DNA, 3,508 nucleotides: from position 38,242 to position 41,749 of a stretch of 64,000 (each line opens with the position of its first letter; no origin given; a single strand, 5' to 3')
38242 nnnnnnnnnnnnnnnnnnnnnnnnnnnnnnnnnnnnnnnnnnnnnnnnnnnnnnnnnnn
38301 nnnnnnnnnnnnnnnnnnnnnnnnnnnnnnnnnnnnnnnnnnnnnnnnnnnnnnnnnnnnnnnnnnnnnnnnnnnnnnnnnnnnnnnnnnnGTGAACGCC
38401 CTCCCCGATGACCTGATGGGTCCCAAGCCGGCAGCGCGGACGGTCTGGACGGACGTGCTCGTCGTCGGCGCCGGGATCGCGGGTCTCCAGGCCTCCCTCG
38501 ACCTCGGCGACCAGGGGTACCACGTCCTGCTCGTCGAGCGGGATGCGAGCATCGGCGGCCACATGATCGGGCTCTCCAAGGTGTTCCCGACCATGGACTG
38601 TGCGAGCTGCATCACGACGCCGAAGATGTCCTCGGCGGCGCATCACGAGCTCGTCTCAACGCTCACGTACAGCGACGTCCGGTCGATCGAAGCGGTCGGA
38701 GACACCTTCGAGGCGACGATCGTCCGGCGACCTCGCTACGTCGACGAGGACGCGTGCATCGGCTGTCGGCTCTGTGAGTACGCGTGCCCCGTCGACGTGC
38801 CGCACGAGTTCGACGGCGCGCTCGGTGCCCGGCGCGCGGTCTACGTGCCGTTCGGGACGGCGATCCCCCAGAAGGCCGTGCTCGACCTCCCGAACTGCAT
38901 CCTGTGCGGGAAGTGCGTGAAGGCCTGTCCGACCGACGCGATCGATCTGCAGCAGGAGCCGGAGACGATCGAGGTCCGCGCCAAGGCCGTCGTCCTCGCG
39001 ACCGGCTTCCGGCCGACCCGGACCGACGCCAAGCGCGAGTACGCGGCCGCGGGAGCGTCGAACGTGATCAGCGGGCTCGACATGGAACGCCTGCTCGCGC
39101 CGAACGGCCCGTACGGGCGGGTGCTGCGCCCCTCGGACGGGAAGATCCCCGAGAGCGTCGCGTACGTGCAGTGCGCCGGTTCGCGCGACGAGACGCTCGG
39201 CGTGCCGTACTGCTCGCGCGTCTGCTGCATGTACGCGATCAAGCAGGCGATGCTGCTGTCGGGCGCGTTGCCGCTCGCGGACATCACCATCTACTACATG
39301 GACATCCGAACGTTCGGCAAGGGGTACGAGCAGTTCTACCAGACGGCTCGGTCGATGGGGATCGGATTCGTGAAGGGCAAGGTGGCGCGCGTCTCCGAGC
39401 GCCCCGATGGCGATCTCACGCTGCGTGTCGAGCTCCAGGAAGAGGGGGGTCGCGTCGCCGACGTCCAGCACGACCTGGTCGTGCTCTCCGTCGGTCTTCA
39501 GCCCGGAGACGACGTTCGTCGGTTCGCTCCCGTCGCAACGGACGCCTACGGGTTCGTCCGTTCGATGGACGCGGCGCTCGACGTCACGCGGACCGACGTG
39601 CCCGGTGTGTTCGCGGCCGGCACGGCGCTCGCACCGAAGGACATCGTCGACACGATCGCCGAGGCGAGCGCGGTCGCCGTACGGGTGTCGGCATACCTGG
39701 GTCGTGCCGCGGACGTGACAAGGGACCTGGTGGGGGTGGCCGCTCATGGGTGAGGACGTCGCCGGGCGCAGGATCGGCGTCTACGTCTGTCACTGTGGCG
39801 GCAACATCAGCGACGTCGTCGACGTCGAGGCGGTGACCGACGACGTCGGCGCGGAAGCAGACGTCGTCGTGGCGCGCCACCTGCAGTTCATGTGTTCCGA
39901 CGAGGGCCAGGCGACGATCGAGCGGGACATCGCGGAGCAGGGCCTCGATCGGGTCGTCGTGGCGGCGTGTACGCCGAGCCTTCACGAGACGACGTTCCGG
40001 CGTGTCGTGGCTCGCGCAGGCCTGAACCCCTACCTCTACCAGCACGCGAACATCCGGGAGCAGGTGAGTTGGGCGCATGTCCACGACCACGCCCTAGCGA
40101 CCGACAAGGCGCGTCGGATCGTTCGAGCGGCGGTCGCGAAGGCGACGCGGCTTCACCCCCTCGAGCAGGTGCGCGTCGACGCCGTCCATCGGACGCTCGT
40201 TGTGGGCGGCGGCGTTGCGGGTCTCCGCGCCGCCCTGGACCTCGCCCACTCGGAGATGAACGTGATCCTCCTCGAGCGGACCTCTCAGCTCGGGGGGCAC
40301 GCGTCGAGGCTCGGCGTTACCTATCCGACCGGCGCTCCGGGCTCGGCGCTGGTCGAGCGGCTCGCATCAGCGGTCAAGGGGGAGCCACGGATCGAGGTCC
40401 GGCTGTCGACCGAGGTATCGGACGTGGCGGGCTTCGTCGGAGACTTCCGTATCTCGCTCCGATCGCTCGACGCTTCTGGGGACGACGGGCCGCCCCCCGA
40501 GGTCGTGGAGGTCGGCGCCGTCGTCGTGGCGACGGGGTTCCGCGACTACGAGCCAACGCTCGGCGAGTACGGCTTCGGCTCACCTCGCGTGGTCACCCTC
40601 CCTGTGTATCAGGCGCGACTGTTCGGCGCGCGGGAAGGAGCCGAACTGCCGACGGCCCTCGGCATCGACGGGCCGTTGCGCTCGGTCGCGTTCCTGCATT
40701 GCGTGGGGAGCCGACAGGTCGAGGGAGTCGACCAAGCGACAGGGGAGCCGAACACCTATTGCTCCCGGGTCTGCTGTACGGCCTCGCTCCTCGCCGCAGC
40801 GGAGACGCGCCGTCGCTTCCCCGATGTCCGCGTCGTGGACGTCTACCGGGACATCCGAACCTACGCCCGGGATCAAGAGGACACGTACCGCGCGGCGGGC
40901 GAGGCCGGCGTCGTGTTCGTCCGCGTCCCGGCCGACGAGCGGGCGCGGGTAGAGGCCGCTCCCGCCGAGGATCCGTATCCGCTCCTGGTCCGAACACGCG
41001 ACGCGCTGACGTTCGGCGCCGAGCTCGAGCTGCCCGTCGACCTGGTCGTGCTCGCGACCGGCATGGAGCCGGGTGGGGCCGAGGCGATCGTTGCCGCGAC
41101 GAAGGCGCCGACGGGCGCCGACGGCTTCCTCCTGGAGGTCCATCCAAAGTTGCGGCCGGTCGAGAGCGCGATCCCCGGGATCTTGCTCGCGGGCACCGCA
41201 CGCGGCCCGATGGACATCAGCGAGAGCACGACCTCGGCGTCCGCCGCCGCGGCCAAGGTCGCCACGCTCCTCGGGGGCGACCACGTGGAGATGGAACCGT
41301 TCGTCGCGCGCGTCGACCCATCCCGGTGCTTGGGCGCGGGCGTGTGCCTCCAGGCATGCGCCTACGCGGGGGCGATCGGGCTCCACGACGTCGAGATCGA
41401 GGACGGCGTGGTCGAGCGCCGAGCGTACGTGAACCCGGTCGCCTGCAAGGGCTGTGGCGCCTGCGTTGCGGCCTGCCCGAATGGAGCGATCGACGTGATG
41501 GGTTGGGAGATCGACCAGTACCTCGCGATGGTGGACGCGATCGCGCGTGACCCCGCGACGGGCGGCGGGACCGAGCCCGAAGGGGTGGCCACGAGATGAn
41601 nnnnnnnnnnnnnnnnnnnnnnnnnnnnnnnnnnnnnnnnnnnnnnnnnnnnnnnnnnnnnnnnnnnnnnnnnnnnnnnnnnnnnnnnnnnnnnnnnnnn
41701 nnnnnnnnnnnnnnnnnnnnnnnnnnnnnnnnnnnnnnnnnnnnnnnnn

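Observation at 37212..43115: DsrE - TusA - free MvhD-like - QmoABC-like module with no APS reductase in the window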

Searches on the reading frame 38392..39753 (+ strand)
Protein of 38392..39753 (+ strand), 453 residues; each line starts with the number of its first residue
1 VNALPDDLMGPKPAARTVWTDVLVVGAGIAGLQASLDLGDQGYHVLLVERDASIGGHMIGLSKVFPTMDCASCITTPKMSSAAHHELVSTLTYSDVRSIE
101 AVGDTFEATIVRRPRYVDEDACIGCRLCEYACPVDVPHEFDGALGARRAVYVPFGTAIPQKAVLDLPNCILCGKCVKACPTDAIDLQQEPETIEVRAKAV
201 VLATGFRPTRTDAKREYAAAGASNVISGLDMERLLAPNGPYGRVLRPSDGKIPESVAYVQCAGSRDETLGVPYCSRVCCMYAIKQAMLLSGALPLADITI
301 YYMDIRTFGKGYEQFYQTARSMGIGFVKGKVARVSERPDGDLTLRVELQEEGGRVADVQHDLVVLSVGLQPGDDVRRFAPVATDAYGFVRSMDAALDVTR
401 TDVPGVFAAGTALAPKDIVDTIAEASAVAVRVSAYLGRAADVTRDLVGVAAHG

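Call 3: search_protein_families(library=pfam, proteins=[window:38392-39753:+], max_evalue=0.01)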
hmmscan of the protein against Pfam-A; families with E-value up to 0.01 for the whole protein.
window:38392-39753:+ (453 aa): 24 families
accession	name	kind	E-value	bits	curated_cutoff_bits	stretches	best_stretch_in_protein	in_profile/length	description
PF07992.20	Pyr_redox_2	-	1.2e-16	61.5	26.1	2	306-422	179-284/291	Pyridine nucleotide-disulphide oxidoreductase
PF00037.32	Fer4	-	3.9e-12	45.9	21.1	2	168-185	7-24/24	4Fe-4S binding domain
PF12797.12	Fer4_2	-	3.4e-10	39.6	24.5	2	115-134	3-22/22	4Fe-4S binding domain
PF13187.11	Fer4_9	-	4.3e-09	36.7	27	1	121-184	1-52/52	4Fe-4S dicluster domain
PF12838.12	Fer4_7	-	4.5e-09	37.1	27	2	168-189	1-22/52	4Fe-4S dicluster domain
PF12837.12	Fer4_6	-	2.9e-08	33.7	25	2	117-136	4-23/24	4Fe-4S binding domain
PF00890.30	FAD_binding_2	-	5.9e-08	32.8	20.4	1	21-57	1-37/414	FAD binding domain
PF13237.11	Fer4_10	-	1.7e-07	31.5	25.5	2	163-191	3-33/53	4Fe-4S dicluster domain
PF12831.13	FAD_oxidored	-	1.8e-07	31.2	27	1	21-59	1-39/416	FAD dependent oxidoreductase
PF14697.11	Fer4_21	-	3.4e-07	30.7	35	2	116-135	35-55/59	4Fe-4S dicluster domain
PF13484.11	Fer4_16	-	5.1e-07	30.8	30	1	168-198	1-32/66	4Fe-4S double cluster binding domain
PF13450.12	NAD_binding_8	-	1.4e-06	28.9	21.9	1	24-58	1-35/68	NAD(P)-binding Rossmann-like domain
PF01946.23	Thi4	-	2.8e-06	27.2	26.2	1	18-68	16-67/235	Thi4 family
PF13183.11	Fer4_8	-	3.1e-06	28.1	27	1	168-185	4-21/68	4Fe-4S dicluster domain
PF01266.30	DAO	-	6.7e-06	26.3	27.9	1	21-56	1-36/353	FAD dependent oxidoreductase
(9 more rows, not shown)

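Call 4: search_protein_families(library=ncbifam, proteins=[window:38392-39753:+], max_evalue=0.01)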
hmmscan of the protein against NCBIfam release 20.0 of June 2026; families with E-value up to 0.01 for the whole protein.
window:38392-39753:+ (453 aa): 155 families (the best 25 are shown)
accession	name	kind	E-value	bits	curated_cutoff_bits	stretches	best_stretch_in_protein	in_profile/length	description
NF040770.1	hetero_SS_HdrA2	exception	3.4e-137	458.7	1100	1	17-437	137-561/777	CoB-CoM heterodisulfide reductase HdrA2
NF041778.1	hetero_SS_HdrA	equivalog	4.4e-99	332.3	1400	1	19-440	142-574/771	ferredoxin:CoB-CoM heterodisulfide reductase subunit HdrA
NF041891.1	hdrA_Methbact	equivalog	9.6e-98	328.3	1300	1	16-440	130-560/762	ferredoxin:CoB-CoM heterodisulfide reductase subunit HdrA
NF004537.0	PRK05888.1-3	equivalog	6.5e-12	45.4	163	1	116-191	63-137/204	NADH-quinone oxidoreductase subunit NuoI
TIGR01971.1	NuoI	subfamily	1.5e-11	43.9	113.05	1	104-198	27-112/121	NADH-quinone oxidoreductase, chain I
NF009410.0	PRK12771.1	subfamily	3.9e-11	42.2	516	2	20-58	139-177/566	NAD(P)-binding protein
TIGR01292.1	TRX_reduct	equivalog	9.4e-10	37.8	343.45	1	351-436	218-300/300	thioredoxin-disulfide reductase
TIGR01944.1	rnfB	subfamily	3.5e-09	36.5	68.7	1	100-195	93-171/190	RnfABCDGE type electron transport complex subunit B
NF005503.0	PRK07118.1-2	equivalog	5.8e-09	35.6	252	1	110-193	157-238/292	RnfABCDGE type electron transport complex subunit B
NF010590.0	PRK13984.1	equivalog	6.2e-09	34.5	946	1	165-193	48-76/611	putative oxidoreductase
NF004536.0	PRK05888.1-1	equivalog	7.8e-09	35.1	212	1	89-201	29-131/180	NADH-quinone oxidoreductase subunit NuoI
NF003475.0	PRK05113.1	equivalog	1.2e-08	35.1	203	2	108-136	101-129/190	electron transport complex subunit RsxB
NF042909.1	FMH_DH_FwdF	exception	1.2e-08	34.5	375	1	116-188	174-246/336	tungsten-dependent formylmethanofuran dehydrogenase subunit FwdF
TIGR01372.1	soxA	subfamily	1.4e-08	33.1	1164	1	16-58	165-207/996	sarcosine oxidase subunit alpha family protein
NF006221.0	PRK08348.1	subfamily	3.4e-08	33.3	124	1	117-189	41-97/136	NADH-plastoquinone oxidoreductase subunit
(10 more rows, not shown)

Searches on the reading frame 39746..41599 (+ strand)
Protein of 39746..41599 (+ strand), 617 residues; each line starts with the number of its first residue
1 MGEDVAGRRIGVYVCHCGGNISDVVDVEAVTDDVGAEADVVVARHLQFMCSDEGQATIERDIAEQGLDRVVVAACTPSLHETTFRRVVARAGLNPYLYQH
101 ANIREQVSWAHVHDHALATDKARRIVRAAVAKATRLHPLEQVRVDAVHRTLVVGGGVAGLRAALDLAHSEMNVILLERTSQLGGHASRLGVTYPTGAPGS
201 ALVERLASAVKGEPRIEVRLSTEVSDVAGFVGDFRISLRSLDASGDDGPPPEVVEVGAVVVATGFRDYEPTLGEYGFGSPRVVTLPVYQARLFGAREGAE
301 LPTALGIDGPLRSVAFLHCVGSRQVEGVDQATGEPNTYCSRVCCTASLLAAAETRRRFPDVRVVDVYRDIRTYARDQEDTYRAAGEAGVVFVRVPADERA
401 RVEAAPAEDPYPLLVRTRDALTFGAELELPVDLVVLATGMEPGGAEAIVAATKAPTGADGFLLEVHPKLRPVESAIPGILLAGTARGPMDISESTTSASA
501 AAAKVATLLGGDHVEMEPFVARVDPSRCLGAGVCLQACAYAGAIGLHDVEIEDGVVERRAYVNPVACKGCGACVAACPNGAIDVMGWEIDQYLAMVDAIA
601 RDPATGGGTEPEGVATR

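Call 3: search_protein_families(library=pfam, proteins=[window:39746-41599:+], max_evalue=0.01)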
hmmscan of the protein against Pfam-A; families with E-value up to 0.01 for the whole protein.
window:39746-41599:+ (617 aa): 19 families
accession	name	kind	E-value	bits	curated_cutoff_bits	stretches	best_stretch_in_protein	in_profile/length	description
PF07992.20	Pyr_redox_2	-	2.2e-10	40.9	26.1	1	149-272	2-116/291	Pyridine nucleotide-disulphide oxidoreductase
PF12838.12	Fer4_7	-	2.6e-09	37.8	27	2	527-581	1-52/52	4Fe-4S dicluster domain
PF13237.11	Fer4_10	-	9.4e-08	32.3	25.5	1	522-578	3-53/53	4Fe-4S dicluster domain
PF00037.32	Fer4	-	1.2e-07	31.7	21.1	1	561-583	2-24/24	4Fe-4S binding domain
PF12831.13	FAD_oxidored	-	1.7e-07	31.3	27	1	151-198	3-50/416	FAD dependent oxidoreductase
PF00890.30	FAD_binding_2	-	7.4e-07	29.1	20.4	1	151-186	3-38/414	FAD binding domain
PF12837.12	Fer4_6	-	1.1e-06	28.7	25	2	561-582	3-24/24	4Fe-4S binding domain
PF14697.11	Fer4_21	-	3.3e-06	27.6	35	1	521-583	1-58/59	4Fe-4S dicluster domain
PF12797.12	Fer4_2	-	3.3e-06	27.2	24.5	1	563-578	6-21/22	4Fe-4S binding domain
PF13450.12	NAD_binding_8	-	4.1e-06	27.4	21.9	1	152-188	1-37/68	NAD(P)-binding Rossmann-like domain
PF01266.30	DAO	-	1.7e-05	25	27.9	1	150-188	2-40/353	FAD dependent oxidoreductase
PF13187.11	Fer4_9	-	0.00014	22.3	27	1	528-582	2-52/52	4Fe-4S dicluster domain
PF13183.11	Fer4_8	-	0.00025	21.9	27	1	526-580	3-67/68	4Fe-4S dicluster domain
PF03486.20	HI0933_like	-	0.001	19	50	1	149-183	2-36/244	HI0933-like protein Rossmann domain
PF13484.11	Fer4_16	-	0.0011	20.1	30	1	567-583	2-18/66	4Fe-4S double cluster binding domain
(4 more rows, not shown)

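Call 4: search_protein_families(library=ncbifam, proteins=[window:39746-41599:+], max_evalue=0.01)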
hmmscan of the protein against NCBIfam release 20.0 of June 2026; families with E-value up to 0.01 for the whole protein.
window:39746-41599:+ (617 aa): 92 families (the best 25 are shown)
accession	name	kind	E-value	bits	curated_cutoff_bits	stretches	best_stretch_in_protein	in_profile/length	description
NF040770.1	hetero_SS_HdrA2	exception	1.4e-148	496.3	1100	2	9-238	1-230/777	CoB-CoM heterodisulfide reductase HdrA2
NF041778.1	hetero_SS_HdrA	equivalog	2.9e-106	356.1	1400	2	9-240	7-239/771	ferredoxin:CoB-CoM heterodisulfide reductase subunit HdrA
NF041891.1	hdrA_Methbact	equivalog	2.4e-101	340.2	1300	2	254-602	313-638/762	ferredoxin:CoB-CoM heterodisulfide reductase subunit HdrA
NF009410.0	PRK12771.1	subfamily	2.1e-07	29.9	516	1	137-185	128-176/566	NAD(P)-binding protein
NF041087.1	bile_acid_BaiCD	equivalog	2.2e-07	29.4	825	1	143-225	376-456/642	bile acid Fe-S flavoenzyme BaiCD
NF005560.0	PRK07233.1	equivalog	6.5e-07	28.5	252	1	150-189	3-42/435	hypothetical protein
TIGR03315.1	Se_ygfK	equivalog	1.2e-06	26.2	835.3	0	349-581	679-901/1012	putative selenate reductase subunit YgfK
TIGR03467.1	HpnE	equivalog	1.4e-06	27.9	283.05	1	151-187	2-38/430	hydroxysqualene dehydroxylase HpnE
TIGR03997.1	mycofact_OYE_2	equivalog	3.6e-06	25.6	793.15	1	142-224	376-454/645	mycofactocin system FadH/OYE family oxidoreductase 2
NF042909.1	FMH_DH_FwdF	exception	7.4e-06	25.3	375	1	523-590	254-319/336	tungsten-dependent formylmethanofuran dehydrogenase subunit FwdF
NF007382.0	PRK09898.1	equivalog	9.7e-06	25.2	213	1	520-588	148-204/208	ferredoxin-like protein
TIGR02512.1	FeFe_hydrog_A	subfamily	1e-05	24.6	405.95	1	522-584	3-69/375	[FeFe] hydrogenase, group A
TIGR02060.1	aprB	equivalog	1.2e-05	25.1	135.65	1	523-587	5-67/132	adenylyl-sulfate reductase subunit beta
TIGR01971.1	NuoI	subfamily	1.2e-05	24.9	113.05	1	526-584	42-100/121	NADH-quinone oxidoreductase, chain I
TIGR03197.1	MnmC_Cterm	equivalog_domain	1.3e-05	24.5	174.2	1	151-206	3-60/400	FAD-dependent 5-carboxymethylaminomethyl-2-thiouridine(34) oxidoreductase MnmC1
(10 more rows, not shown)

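Call 15: search_solved_structures(query=window:39746-41599:+, max_evalue=0.001, show_alignments=2)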
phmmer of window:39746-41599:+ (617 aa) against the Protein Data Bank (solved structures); distinct sequences matched with E-value up to 0.001: 9.
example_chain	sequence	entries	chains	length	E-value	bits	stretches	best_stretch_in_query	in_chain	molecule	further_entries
8rvu_a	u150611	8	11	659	1.6e-122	413.4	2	247-605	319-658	H(2):CoB-CoM heterodisulfide,ferredoxin reductase subunit A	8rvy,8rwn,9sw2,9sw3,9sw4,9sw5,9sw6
8rvv_A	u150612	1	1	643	7.6e-121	407.9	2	9-239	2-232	H(2):CoB-CoM heterodisulfide,ferredoxin reductase subunit A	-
5odc_A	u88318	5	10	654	3.3e-118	399.2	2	8-238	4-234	Heterodisulfide reductase, subunit A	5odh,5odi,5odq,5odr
9sfi_A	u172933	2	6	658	1.1e-98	334.6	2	8-239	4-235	CoB--CoM heterodisulfide reductase iron-sulfur subunit A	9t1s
7bkb_A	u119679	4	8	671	1.8e-92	314.2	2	8-240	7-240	CoB--CoM heterodisulfide reductase iron-sulfur subunit A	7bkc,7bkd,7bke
6tjr_A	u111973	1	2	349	1.5e-26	96.5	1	150-507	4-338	Fumarate reductase/succinate dehydrogenase flavoprotein domain protein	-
9sw6_G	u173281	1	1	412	1.3e-07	33.9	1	526-582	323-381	Polyferredoxin protein MvhB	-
7bkb_K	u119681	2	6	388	0.00022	23.3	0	511-591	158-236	Formylmethanofuran dehydrogenase, subunit F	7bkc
8oh5_C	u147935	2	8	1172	0.00058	21.9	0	516-597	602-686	Formate dehydrogenase-O, major subunit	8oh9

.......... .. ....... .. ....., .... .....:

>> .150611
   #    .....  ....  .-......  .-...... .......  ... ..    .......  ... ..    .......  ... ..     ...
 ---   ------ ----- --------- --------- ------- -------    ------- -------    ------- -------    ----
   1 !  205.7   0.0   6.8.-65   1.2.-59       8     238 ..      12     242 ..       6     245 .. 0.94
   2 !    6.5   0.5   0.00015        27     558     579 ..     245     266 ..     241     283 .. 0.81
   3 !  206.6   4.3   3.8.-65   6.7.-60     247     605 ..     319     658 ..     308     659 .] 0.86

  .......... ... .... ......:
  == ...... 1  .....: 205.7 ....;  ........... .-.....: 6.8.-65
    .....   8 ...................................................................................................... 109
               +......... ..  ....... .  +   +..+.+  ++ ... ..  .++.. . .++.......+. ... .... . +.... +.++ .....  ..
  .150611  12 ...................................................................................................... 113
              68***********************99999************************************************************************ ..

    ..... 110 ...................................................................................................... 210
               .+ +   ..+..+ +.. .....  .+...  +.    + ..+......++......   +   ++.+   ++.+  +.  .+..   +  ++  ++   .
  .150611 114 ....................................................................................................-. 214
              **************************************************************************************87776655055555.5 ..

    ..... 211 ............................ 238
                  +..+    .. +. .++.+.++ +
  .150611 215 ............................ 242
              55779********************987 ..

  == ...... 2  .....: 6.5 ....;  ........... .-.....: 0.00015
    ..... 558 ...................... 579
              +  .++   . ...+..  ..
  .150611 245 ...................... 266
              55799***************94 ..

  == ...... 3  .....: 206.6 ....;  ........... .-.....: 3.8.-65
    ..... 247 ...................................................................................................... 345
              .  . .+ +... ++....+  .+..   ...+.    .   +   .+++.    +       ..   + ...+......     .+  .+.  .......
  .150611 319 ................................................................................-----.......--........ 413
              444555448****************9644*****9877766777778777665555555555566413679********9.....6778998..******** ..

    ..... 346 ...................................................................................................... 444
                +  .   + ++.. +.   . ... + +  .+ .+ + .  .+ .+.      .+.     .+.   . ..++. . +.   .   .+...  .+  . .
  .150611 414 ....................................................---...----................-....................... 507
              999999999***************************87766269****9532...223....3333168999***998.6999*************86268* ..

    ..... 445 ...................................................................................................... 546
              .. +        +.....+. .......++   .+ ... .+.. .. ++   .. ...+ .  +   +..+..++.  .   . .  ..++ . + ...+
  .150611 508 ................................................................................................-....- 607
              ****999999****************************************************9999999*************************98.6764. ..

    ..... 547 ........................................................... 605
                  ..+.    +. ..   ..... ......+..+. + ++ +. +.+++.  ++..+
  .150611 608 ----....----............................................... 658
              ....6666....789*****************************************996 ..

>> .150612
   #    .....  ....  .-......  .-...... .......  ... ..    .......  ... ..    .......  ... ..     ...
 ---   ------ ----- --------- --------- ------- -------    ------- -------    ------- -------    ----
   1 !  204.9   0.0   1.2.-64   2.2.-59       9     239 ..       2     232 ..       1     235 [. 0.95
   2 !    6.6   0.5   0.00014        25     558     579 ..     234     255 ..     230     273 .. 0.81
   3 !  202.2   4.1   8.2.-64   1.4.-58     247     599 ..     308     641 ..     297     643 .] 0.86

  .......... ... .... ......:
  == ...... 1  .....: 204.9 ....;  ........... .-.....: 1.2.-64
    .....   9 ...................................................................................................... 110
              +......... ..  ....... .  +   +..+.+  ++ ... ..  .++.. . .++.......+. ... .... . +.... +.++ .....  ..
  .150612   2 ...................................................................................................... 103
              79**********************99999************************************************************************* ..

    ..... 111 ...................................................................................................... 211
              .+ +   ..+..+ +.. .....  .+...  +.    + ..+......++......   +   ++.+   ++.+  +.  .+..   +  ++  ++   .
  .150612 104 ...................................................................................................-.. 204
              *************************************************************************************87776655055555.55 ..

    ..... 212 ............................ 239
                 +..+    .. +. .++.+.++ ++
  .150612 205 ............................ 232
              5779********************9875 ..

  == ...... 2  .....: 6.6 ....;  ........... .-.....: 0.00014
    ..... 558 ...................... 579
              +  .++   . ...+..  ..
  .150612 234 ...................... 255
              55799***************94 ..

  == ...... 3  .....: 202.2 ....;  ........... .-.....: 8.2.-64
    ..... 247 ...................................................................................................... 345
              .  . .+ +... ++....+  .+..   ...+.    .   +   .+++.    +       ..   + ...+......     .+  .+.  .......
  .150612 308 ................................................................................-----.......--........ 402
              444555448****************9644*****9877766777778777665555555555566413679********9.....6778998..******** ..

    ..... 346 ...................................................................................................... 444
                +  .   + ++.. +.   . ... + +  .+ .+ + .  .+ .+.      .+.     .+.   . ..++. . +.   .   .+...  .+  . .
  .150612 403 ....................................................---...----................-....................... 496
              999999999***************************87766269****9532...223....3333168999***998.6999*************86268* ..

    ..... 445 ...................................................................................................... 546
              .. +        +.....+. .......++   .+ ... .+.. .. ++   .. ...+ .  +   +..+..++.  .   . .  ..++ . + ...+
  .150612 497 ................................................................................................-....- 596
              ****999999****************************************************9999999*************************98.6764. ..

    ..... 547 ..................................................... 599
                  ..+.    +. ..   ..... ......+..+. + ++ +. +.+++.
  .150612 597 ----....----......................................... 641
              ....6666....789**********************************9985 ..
